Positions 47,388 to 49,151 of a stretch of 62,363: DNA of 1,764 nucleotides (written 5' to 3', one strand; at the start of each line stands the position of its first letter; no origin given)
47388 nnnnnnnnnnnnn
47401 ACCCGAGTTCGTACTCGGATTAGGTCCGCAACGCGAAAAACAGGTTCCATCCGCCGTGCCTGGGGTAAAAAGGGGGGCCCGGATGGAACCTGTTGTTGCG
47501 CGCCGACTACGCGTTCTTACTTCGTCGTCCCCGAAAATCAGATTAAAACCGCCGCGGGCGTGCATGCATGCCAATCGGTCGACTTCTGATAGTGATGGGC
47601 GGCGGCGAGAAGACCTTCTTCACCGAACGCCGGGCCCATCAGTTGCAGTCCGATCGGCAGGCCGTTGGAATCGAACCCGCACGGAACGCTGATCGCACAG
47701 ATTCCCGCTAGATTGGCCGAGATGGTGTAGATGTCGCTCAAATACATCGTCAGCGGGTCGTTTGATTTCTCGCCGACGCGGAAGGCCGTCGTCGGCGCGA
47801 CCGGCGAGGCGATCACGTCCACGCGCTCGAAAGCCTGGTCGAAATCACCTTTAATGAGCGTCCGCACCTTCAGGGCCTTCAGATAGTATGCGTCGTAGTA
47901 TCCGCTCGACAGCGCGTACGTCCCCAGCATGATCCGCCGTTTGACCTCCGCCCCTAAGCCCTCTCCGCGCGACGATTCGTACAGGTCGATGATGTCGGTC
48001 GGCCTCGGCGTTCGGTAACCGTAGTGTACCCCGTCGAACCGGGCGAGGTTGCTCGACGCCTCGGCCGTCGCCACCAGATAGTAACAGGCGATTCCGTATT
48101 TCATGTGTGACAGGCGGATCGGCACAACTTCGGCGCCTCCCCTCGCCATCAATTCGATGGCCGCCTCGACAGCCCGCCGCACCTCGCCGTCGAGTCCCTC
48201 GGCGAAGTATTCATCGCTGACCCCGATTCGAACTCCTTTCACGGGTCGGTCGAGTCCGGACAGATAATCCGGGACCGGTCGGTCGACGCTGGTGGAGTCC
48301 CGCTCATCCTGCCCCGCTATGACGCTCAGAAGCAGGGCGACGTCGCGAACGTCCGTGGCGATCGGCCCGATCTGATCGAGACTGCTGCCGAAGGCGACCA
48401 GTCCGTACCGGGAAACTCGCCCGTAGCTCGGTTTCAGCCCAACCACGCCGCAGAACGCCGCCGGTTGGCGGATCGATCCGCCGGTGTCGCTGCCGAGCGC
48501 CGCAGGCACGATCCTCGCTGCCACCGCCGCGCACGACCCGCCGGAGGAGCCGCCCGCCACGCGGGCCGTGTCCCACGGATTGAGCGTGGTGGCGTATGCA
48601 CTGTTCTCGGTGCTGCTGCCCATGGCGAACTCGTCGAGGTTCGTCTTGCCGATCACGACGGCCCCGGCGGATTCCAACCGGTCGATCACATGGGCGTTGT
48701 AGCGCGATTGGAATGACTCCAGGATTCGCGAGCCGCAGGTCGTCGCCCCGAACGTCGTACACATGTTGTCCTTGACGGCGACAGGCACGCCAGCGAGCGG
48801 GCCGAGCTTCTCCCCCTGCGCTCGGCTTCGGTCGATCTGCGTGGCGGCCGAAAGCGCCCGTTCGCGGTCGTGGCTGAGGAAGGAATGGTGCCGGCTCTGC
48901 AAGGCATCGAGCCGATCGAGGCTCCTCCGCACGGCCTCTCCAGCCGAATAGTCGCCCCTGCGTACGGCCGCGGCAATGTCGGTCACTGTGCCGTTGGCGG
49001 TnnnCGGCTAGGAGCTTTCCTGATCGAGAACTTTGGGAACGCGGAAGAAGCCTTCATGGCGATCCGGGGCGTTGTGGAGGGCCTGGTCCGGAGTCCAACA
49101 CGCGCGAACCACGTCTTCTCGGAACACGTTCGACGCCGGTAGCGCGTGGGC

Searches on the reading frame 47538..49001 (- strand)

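Call 26: search_protein_families(library=pfam, proteins=[window:47538-49001:-], max_evalue=0.001)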
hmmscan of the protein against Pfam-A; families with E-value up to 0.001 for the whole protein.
window:47538-49001:- (487 aa): 1 family
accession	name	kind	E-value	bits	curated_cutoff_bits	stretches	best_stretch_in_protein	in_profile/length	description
PF01425.27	Amidase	-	1.4e-158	529.1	27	1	22-465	1-445/445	Amidase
